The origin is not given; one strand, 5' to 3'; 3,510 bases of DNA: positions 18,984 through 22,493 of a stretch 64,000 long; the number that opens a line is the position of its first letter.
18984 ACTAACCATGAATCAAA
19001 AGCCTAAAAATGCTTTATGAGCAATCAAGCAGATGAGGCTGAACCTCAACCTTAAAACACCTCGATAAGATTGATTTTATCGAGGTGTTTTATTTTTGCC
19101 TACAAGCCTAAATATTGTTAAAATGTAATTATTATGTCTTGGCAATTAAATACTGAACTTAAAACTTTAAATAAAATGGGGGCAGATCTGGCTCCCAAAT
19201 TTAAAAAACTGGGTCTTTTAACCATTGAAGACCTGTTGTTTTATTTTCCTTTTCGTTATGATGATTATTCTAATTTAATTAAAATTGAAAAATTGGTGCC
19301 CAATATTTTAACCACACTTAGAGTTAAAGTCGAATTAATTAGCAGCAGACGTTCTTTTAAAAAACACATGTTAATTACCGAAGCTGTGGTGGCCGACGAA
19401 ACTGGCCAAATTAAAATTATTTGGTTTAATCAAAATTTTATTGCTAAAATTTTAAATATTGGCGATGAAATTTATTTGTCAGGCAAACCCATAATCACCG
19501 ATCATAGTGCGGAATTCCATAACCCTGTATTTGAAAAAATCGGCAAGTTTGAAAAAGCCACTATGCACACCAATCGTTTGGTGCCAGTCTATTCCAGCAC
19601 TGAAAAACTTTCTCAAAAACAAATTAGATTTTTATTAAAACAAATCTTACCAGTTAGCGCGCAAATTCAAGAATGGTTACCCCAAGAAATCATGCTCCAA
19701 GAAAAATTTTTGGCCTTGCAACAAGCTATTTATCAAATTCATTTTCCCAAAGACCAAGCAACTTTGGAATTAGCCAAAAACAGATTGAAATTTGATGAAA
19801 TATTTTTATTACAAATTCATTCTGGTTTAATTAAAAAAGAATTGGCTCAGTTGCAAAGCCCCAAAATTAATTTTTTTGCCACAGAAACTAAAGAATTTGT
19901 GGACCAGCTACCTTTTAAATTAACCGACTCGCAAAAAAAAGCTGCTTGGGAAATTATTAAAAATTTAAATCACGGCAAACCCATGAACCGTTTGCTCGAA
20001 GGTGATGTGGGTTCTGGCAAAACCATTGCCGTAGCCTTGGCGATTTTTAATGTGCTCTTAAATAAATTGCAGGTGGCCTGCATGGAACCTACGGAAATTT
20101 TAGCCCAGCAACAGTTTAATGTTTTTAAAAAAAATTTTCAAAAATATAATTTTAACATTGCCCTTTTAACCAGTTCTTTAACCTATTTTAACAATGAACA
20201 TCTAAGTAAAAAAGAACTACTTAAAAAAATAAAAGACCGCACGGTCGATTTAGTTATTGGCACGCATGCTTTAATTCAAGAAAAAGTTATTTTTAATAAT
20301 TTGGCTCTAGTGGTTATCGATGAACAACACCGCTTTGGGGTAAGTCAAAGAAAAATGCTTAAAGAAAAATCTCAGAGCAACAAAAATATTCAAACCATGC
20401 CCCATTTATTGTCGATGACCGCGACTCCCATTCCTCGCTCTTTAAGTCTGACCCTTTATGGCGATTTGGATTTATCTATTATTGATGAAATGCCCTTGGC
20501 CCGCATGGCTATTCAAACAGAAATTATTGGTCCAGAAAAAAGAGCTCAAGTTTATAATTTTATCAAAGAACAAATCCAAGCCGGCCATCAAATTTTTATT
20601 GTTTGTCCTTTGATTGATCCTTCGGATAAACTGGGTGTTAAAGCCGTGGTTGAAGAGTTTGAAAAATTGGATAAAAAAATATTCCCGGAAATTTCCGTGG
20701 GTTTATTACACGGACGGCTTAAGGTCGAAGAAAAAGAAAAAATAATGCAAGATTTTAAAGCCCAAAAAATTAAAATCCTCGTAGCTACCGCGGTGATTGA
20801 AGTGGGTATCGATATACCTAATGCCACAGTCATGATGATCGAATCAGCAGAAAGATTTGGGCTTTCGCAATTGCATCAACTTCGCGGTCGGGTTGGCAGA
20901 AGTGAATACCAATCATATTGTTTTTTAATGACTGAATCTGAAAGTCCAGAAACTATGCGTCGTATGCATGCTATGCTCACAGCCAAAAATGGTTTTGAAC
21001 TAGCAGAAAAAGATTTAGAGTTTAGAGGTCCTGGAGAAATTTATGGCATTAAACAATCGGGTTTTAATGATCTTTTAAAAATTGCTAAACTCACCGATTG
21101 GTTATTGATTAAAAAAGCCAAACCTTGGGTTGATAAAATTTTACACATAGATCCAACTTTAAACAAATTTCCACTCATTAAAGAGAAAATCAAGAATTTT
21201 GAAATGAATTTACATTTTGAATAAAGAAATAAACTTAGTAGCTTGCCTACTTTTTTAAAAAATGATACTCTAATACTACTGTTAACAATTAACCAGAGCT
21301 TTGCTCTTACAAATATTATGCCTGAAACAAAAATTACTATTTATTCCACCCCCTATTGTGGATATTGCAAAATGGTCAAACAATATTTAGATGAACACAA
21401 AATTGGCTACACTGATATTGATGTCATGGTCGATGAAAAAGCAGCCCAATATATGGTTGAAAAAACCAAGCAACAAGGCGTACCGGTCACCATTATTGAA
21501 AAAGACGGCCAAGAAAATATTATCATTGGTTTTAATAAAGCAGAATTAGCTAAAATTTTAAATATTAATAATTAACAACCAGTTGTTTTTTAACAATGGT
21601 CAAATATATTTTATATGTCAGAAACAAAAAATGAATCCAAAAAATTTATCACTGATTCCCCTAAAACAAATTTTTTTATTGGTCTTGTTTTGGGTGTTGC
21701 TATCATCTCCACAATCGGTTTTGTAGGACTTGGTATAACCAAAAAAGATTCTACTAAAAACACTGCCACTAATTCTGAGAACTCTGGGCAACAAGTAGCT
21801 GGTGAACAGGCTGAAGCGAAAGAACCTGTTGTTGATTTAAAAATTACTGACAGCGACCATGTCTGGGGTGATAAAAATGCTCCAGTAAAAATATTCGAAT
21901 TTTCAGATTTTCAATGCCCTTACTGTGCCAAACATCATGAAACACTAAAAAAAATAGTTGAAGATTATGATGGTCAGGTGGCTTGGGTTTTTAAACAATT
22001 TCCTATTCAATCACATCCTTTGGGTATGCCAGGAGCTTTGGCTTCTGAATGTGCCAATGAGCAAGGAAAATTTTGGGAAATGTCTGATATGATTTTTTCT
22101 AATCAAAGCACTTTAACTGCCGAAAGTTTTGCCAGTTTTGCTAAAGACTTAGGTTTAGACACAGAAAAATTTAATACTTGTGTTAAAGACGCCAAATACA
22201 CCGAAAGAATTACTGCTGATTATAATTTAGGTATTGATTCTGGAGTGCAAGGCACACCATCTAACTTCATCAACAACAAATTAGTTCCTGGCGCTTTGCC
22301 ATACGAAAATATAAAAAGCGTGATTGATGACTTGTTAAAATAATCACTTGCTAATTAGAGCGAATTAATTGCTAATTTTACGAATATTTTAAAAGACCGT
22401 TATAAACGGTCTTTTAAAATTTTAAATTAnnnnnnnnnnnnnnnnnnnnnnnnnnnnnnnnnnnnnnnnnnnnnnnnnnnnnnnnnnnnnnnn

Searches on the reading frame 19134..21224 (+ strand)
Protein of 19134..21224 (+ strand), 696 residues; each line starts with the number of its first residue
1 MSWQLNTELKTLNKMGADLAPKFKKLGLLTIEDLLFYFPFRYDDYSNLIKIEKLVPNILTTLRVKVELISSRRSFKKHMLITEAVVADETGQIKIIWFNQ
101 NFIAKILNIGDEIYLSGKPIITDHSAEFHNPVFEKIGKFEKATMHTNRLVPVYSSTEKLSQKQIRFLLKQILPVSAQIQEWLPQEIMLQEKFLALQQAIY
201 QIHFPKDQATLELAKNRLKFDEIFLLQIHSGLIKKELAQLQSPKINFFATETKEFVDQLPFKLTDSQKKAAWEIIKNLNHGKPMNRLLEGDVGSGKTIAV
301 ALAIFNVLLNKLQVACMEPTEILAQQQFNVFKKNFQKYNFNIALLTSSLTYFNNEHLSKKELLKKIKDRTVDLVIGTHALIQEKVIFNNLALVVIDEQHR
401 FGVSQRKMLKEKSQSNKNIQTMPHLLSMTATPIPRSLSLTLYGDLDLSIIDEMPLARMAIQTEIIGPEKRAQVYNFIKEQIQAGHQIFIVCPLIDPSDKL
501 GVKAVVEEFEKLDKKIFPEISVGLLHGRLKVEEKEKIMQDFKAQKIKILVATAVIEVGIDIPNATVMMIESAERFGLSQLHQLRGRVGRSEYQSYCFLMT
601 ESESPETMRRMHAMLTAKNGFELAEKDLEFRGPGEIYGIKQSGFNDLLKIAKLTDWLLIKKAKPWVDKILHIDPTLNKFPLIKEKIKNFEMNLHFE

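Call 13: search_protein_families(library=pfam, proteins=[window:19134-21224:+], max_evalue=0.01)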
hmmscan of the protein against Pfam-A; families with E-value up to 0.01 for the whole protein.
window:19134-21224:+ (696 aa): 7 families
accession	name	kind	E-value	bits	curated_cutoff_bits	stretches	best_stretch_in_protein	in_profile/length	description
PF17191.10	RecG_wedge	-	1.7e-24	86.7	23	1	10-172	3-159/162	RecG wedge domain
PF00270.35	DEAD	-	2.8e-24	86.2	26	1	272-435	5-162/167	DEAD/DEAH box helicase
PF00271.37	Helicase_C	-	3.9e-22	79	23.5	1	471-590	4-109/110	Helicase conserved C-terminal domain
PF19833.4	RecG_dom3_C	-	3.2e-09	37.1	26.8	1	619-678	3-63/87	ATP-dependent DNA helicase RecG, domain 3, C-terminal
PF22590.2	Cas3-like_C_2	-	3.5e-08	34.1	27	1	502-590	12-104/106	CRISPR-associated nuclease/helicase Cas3, C-terminal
PF01336.31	tRNA_anti-codon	-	3.3e-05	24.2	27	1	69-134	7-73/75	OB-fold nucleic acid binding domain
PF16203.11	ERCC3_RAD25_C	-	0.0016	18.2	27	1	522-591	82-152/248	ERCC3/RAD25/XPB C-terminal helicase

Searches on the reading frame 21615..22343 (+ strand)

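Call 13: search_protein_families(library=pfam, proteins=[window:21615-22343:+], max_evalue=0.01)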
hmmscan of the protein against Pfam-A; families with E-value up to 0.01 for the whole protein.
window:21615-22343:+ (242 aa): 4 families
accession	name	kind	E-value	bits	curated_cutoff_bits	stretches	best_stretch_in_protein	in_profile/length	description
PF13462.12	Thioredoxin_4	-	1.6e-32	113.4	23.2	1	79-239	3-165/165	Thioredoxin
PF01323.26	DSBA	-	1e-21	78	25.6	2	148-237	100-190/191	DSBA-like thioredoxin domain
PF13098.12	Thioredoxin_2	-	1.7e-05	25.5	27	1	92-236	8-103/104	Thioredoxin-like domain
PF13743.12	Thioredoxin_5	-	0.001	19.3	27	1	155-222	98-166/186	Thioredoxin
